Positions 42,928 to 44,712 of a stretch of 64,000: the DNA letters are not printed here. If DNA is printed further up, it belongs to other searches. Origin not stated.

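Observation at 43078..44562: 12-TM ion-transporter-like permease wedged between nuoM and nuoN, abutting the nuoM start codon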

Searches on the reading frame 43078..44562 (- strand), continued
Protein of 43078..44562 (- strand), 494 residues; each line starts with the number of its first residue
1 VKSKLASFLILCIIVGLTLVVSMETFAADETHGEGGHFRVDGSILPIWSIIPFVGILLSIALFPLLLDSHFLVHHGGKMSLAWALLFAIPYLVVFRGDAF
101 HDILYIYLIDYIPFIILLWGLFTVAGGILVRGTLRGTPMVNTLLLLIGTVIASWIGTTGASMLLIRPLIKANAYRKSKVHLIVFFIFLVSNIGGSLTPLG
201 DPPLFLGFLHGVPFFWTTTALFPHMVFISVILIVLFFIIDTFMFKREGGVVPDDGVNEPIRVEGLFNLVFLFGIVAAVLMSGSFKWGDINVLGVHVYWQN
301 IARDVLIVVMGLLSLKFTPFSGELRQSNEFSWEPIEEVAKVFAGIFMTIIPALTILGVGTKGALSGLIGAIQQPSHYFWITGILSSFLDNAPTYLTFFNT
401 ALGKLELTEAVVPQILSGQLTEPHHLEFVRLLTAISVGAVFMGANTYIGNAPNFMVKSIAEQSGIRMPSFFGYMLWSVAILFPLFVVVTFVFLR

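Call 44: search_protein_families(library=pfam, proteins=[L064:3772-4053:-, L044:3564-3836:-, L014:9403-9876:+, L064:9390-10547:+, L064:10714-11883:-, L064:12021-12626:-, L064:12706-13278:-, L064:13492-15630:+, L064:7950-9389:+, L030:7926-9443:+], max_evalue=0.001)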
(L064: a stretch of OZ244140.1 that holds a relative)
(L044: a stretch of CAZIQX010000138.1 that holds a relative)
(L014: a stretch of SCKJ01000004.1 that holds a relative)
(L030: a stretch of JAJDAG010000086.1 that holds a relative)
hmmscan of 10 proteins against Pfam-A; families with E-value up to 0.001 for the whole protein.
L064:3772-4053:- (93 aa): 1 family
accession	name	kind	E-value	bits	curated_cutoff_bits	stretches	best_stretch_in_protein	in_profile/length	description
PF01329.24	Pterin_4a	-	4e-30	104.2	26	1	2-91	1-90/91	Pterin 4 alpha carbinolamine dehydratase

L044:3564-3836:- (90 aa): 1 family
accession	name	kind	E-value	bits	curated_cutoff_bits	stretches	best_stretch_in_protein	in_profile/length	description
PF01329.24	Pterin_4a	-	2.1e-27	95.5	26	1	9-89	11-91/91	Pterin 4 alpha carbinolamine dehydratase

L014:9403-9876:+ (157 aa): 1 family
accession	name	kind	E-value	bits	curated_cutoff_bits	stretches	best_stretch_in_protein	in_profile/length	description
PF00582.32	Usp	-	7e-23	82.2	24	1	1-153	1-141/141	Universal stress protein family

L064:9390-10547:+ (385 aa): 1 family
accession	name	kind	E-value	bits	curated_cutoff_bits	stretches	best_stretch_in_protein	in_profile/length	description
PF01103.29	Omp85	-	8.8e-14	52.2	24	1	125-370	47-304/325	Omp85 superfamily domain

L064:10714-11883:- (389 aa): 0 families

L064:12021-12626:- (201 aa): 0 families

L064:12706-13278:- (190 aa): 4 families
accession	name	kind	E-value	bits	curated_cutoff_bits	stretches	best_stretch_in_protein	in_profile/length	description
PF00027.35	cNMP_binding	-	4.1e-15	55.9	27.5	1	14-97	2-86/89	Cyclic nucleotide-binding domain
PF13545.12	HTH_Crp_2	-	1e-06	29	27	1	144-189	16-61/70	Crp-like helix-turn-helix domain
PF01047.28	MarR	-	0.0006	20.1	24.6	0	152-185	19-52/59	MarR family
PF13730.12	HTH_36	-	0.00068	19.8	25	0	134-178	10-53/55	Helix-turn-helix domain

L064:13492-15630:+ (712 aa): 4 families
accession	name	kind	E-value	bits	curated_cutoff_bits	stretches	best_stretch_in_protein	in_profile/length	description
PF18962.6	Por_Secre_tail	-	4.2e-11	43.4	27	1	634-708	2-73/75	Secretion system C-terminal sorting domain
PF15902.12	Sortilin-Vps10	-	0.00024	20.5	33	0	433-530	39-116/446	Sortilin, neurotensin receptor 3,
PF15899.11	BNR_6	-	0.00052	20.3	27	0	119-127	2-10/14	BNR-Asp box repeat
PF02012.26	BNR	-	0.00074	19.6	27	0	515-525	2-12/12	BNR/Asp-box repeat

L064:7950-9389:+ (479 aa): 2 families
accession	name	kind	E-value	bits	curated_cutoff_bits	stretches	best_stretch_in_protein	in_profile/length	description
PF16980.11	CitMHS_2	-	8.1e-186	618.5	25.7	1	39-478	2-447/448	Putative citrate transport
PF03600.22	CitMHS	-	1.6e-13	50.9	31.9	2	378-478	82-180/336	Citrate transporter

L030:7926-9443:+ (505 aa): 2 families
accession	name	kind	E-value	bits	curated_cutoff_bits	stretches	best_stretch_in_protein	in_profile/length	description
PF16980.11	CitMHS_2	-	3.4e-179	596.6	25.7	1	36-503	2-448/448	Putative citrate transport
PF03600.22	CitMHS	-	8e-11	42.1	31.9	1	134-433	80-328/336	Citrate transporter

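Call 45: find_homologous_proteins(query=L064:7950-9389:+, max_evalue=1e-20)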
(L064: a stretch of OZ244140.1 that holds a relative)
Query L064:7950-9389:+ (479 aa): 8000 proteins with E <= 1e-20 among 8000 candidates; the best 120 are listed.
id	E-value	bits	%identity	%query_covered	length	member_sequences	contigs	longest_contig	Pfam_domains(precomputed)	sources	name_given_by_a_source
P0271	4.5e-298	1007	95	100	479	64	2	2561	PF16980.12,PF03600.23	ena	-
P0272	1.9e-297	1005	94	100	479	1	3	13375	PF16980.12,PF03600.23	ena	-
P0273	9.0e-285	963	89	100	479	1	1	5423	PF16980.12,PF03600.23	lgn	-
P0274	3.3e-284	961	89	100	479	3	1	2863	PF16980.12,PF03600.23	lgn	-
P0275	3.3e-281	951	90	98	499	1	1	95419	PF16980.12,PF03600.23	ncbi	-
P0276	1.1e-280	950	88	100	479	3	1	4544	PF16980.12,PF03600.23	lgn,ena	-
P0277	4.2e-279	945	88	100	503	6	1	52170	PF16980.12,PF03600.23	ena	-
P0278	3.6e-278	942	87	100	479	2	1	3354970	PF16980.12,PF03600.23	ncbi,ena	-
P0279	1.2e-272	923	86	100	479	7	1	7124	PF16980.12,PF03600.23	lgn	-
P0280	6.9e-272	921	89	93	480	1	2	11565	PF16980.12,PF03600.23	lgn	-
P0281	6.7e-265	898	85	99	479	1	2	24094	PF16980.12,PF03600.23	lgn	-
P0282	1.5e-258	877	82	100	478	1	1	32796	PF16980.12,PF03600.23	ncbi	-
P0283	6.3e-257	871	82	100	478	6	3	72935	PF16980.12,PF03600.23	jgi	-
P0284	2.3e-256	870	82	100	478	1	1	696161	PF16980.12,PF03600.23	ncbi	-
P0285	4.8e-256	869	81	100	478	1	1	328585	PF16980.12,PF03600.23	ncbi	-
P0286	6.8e-256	868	81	100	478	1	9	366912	PF16980.12,PF03600.23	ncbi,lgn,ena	-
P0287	9.3e-256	868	81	100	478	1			PF16980.12,PF03600.23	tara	tara:strand:+ start:27416 stop:28852 length:1437 start_codon:yes stop_codon:yes gene_type:complete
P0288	6.6e-255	865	81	100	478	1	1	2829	PF16980.12,PF03600.23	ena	-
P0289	8.8e-254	861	80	100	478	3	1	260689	PF16980.12,PF03600.23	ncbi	-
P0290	8.0e-253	858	80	100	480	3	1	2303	PF16980.12,PF03600.23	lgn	-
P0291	1.8e-252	857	84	97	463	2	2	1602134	PF16980.12,PF03600.23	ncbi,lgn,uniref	ncbi:sodium:proton antiporter [Gracilimonas sp.]|uniref:sodium:proton antiporter n=1 Tax=Gracilimona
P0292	1.6e-251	854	80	100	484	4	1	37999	PF16980.12,PF03600.23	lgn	-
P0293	1.6e-251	854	80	99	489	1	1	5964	PF16980.12,PF03600.23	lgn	-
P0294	1.9e-250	850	79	100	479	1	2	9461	PF16980.12,PF03600.23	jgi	jgi:Na+/H+ antiporter NhaD/arsenite permease-like protein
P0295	2.8e-250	850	79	100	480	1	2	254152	PF16980.12,PF03600.23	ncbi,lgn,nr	ncbi:MAG: sodium:proton antiporter [Balneola sp.]|nr:MAG: sodium:proton antiporter [Balneola sp.]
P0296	2.8e-250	849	79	100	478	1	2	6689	PF16980.12,PF03600.23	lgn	-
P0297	4.8e-249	845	78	100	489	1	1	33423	PF16980.12,PF03600.23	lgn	-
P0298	5.2e-249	845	79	100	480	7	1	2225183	PF16980.12,PF03600.23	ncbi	-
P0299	1.1e-248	844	80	98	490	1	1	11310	PF16980.12,PF03600.23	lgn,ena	-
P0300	2.0e-248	843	78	99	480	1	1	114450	PF16980.12,PF03600.23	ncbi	-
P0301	4.5e-248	842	79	100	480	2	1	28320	PF16980.12,PF03600.23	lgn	-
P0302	8.0e-248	841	79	100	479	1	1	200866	PF16980.12,PF03600.23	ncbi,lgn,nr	ncbi:MAG: sodium:proton antiporter [Balneolaceae bacterium]|nr:sodium:proton antiporter [Balneolacea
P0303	1.6e-247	840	81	94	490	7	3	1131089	PF16980.12,PF03600.23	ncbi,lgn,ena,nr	ncbi:MAG: sodium:proton antiporter [Balneolaceae bacterium]|nr:sodium:proton antiporter [Balneolacea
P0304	5.4e-247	839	79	100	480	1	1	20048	PF16980.12,PF03600.23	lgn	-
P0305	1.6e-246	837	81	94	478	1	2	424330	PF16980.12,PF03600.23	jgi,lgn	-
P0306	1.6e-246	837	78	100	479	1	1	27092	PF16980.12,PF03600.23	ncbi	ncbi:MAG: sodium:proton antiporter [Bacteroidota bacterium]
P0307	2.1e-246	837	81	94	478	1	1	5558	PF16980.12,PF03600.23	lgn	-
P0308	3.5e-246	836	78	100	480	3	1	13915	PF16980.12,PF03600.23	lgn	-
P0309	5.4e-246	835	80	97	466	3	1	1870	PF16980.12,PF03600.23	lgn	-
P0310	5.4e-246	835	81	94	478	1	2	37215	PF16980.12,PF03600.23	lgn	-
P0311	7.8e-246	835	79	100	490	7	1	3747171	PF16980.12,PF03600.23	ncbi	-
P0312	1.6e-245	834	80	96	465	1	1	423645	PF16980.12,PF03600.23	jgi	-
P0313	1.9e-245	834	79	99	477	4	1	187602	PF16980.12,PF03600.23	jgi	-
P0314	5.9e-245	832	80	94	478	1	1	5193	PF16980.12,PF03600.23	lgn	-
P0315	6.9e-245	832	79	99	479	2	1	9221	PF16980.12,PF03600.23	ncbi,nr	ncbi:MAG: sodium:proton antiporter [Balneolales bacterium]|nr:sodium:proton antiporter [Balneolales 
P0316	8.4e-245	831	78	98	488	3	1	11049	PF16980.12,PF03600.23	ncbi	-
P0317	9.6e-245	831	80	95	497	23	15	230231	PF16980.12,PF03600.23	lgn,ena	-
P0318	1.1e-244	831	77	100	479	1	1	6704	PF16980.12,PF03600.23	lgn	-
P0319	1.2e-244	831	81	94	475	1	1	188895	PF16980.12,PF03600.23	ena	-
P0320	1.3e-244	831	80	95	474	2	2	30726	PF16980.12,PF03600.23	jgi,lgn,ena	-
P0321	1.8e-242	824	80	92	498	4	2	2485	PF16980.12,PF03600.23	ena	-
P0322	4.9e-242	822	79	97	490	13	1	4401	PF16980.12,PF03600.23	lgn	-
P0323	9.5e-242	821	80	96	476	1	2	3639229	PF16980.12,PF03600.23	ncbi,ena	-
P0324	1.4e-241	821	79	94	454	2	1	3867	PF16980.12,PF03600.23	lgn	-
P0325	1.9e-241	820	81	94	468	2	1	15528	PF16980.12,PF03600.23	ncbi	-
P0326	2.2e-241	820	80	94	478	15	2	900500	PF16980.12,PF03600.23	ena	-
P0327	2.8e-241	820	79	97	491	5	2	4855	PF16980.12,PF03600.23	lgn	-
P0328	2.9e-241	820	76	100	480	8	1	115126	PF16980.12,PF03600.23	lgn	-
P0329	2.9e-241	820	80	90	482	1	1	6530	PF16980.12,PF03600.23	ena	-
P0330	6.7e-240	815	77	100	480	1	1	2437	PF16980.12,PF03600.23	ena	-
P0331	4.4e-239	813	81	94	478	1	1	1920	PF16980.12,PF03600.23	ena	-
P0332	4.3e-238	809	77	98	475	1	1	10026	PF16980.12,PF03600.23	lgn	-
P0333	4.3e-238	809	79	96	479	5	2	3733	PF16980.12,PF03600.23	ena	-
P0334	4.6e-238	809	79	94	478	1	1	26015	PF16980.12,PF03600.23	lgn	-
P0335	6.0e-238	809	79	97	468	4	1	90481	PF16980.12,PF03600.23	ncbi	-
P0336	1.9e-236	804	79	92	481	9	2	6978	PF16980.12,PF03600.23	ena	-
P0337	1.4e-235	801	76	97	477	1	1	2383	PF16980.12,PF03600.23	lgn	-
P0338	1.6e-235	801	77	96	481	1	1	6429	PF16980.12,PF03600.23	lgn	-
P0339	3.7e-235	800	79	95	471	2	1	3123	PF16980.12,PF03600.23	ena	-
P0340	4.1e-235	799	75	99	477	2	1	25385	PF16980.12,PF03600.23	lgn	-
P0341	3.5e-234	796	78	93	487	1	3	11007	PF16980.12,PF03600.23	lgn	-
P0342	1.6e-233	794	78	97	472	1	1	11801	PF16980.12,PF03600.23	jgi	jgi:Na+/H+ antiporter NhaD/arsenite permease-like protein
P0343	4.3e-233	793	74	100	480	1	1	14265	PF16980.12,PF03600.23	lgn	-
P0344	5.4e-233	793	78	92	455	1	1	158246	PF16980.12,PF03600.23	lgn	-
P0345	5.8e-233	792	75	97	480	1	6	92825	PF16980.12,PF03600.23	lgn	-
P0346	7.2e-233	792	74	100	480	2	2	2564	PF16980.12,PF03600.23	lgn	-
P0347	8.3e-233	792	78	94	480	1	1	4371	PF16980.12,PF03600.23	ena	-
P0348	4.1e-232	790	77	97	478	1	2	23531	PF16980.12,PF03600.23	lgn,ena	-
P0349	6.8e-232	789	75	100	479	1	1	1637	PF16980.12,PF03600.23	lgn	-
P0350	7.3e-232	789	76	96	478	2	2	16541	PF16980.12,PF03600.23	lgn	-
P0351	8.9e-232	788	74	100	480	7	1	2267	PF16980.12,PF03600.23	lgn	-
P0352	7.2e-231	785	76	100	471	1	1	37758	PF16980.12,PF03600.23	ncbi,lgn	-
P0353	9.2e-231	785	76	96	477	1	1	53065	PF16980.12,PF03600.23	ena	-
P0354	1.2e-230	785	74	99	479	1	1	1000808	PF16980.12,PF03600.23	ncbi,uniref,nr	ncbi:sodium:proton antiporter [Balneolaceae bacterium YR4-1]|uniref:Sodium:proton antiporter n=1 Tax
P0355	2.6e-230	784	77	94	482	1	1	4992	PF16980.12,PF03600.23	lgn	-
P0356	4.1e-230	783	74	100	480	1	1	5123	PF16980.12,PF03600.23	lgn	-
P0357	5.3e-230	783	74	100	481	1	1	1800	PF16980.12,PF03600.23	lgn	-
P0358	6.6e-230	782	73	100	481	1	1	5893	PF16980.12,PF03600.23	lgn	-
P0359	2.4e-229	780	76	95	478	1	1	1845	PF16980.12,PF03600.23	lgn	-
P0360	4.8e-229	779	75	96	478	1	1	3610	PF16980.12,PF03600.23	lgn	-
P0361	2.1e-228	777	74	100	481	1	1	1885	PF16980.12,PF03600.23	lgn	-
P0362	3.7e-228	777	73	100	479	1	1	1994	PF16980.12,PF03600.23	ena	-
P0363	4.0e-228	776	76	96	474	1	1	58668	PF16980.12,PF03600.23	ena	-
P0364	6.3e-228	776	76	95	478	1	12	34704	PF16980.12,PF03600.23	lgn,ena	-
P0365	2.0e-227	774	74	100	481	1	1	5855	PF16980.12,PF03600.23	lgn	-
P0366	1.1e-226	772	75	96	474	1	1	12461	PF16980.12,PF03600.23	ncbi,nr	ncbi:MAG: sodium:proton antiporter [Balneolaceae bacterium]|nr:sodium:proton antiporter [Balneolacea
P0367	1.5e-226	771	74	97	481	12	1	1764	PF16980.12,PF03600.23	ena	-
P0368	1.7e-226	771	75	98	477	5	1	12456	PF16980.12,PF03600.23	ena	-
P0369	4.8e-226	770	76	92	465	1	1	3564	PF16980.12,PF03600.23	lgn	-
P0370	8.0e-226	769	77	93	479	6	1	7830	PF16980.12,PF03600.23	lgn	-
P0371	7.8e-225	766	73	100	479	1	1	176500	PF16980.12,PF03600.23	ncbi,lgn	-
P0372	1.1e-224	765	72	100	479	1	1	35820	PF16980.12,PF03600.23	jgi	jgi:Na+/H+ antiporter NhaD/arsenite permease-like protein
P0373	4.4e-224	763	73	100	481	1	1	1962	PF16980.12,PF03600.23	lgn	-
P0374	5.8e-224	763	72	100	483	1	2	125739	PF16980.12,PF03600.23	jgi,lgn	-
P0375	1.4e-223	761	73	100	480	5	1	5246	PF16980.12,PF03600.23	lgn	-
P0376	2.7e-223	761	72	100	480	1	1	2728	PF16980.12,PF03600.23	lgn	-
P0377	1.1e-222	758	72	100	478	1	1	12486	PF16980.12,PF03600.23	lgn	-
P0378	4.5e-222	757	71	100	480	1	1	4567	PF16980.12,PF03600.23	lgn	-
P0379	6.3e-222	756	75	95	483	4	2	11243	PF16980.12,PF03600.23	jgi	jgi:Na+/H+ antiporter NhaD/arsenite permease-like protein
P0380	1.0e-221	755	73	97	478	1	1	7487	PF16980.12,PF03600.23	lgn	-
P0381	2.5e-221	754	72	100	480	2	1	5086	PF16980.12,PF03600.23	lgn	-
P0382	1.5e-220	751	72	99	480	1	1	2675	PF16980.12,PF03600.23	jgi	-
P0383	1.6e-220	751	73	100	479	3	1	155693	PF16980.12,PF03600.23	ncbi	ncbi:MAG: sodium:proton antiporter [Bacteroidota bacterium]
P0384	1.7e-220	751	74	97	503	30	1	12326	PF16980.12,PF03600.23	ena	-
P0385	7.8e-220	749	71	98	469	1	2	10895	PF16980.12,PF03600.23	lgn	-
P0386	1.9e-219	748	72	100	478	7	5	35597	PF16980.12,PF03600.23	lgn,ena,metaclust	metaclust:\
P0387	2.8e-219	747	77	91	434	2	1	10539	PF16980.12,PF03600.23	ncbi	-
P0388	1.6e-218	745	71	99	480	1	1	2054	PF16980.12,PF03600.23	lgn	-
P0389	7.1e-218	743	72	96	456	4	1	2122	PF16980.12,PF03600.23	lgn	-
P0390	8.6e-218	742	73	97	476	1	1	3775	PF16980.12,PF03600.23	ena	-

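Call 52: predict_structure(alignment_id=A2)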
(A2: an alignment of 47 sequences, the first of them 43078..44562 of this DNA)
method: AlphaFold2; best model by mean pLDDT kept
length: 494 residues; sequences in the alignment: 47
mean_pLDDT: 78.2   pTM: 0.78
mean pLDDT of the five models: 78.2, 77.3, 77.2, 73.9, 73.6
residues with pLDDT >= 90: 46; 70-90: 367; 50-70: 59; < 50: 22
segments of 3 or more residues with pLDDT < 50: 21-37
pLDDT, mean of each block of 10 residues (from residue 1): 71 63 38 46 81 83 64 73 89 85 86 86 83 80 90 78 85 89 90 69 54 63 84 94 88 67 83 83 77 82 92 87 78 76 85 80 77 82 74 75 79 79 85 80 73 79 82 83 83 75
secondary structure, 60 per line:
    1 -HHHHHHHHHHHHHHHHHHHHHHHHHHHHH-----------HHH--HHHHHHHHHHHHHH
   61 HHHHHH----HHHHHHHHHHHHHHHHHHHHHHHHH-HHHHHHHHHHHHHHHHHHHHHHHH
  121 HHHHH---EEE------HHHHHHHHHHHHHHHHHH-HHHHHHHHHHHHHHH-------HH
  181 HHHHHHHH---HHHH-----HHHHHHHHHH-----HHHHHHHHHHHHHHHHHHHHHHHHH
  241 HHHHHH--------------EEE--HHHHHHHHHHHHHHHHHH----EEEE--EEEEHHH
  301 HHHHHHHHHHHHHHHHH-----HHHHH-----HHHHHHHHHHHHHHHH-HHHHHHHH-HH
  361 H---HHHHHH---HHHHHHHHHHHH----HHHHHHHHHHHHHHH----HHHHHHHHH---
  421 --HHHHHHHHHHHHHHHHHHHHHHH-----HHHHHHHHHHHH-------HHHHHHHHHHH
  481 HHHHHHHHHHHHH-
elements in order: H2-30 H47-66 H71-95 H97-125 E129-131 H138-155 H157-171 H179-188 H192-195 H201-210 H216-246 E261-263 H266-283 E288-291 E294-297 H298-317 H323-327 H333-348 H350-357 H365-370 H374-385 H390-404 H409-417 H423-445 H451-462 H470-493
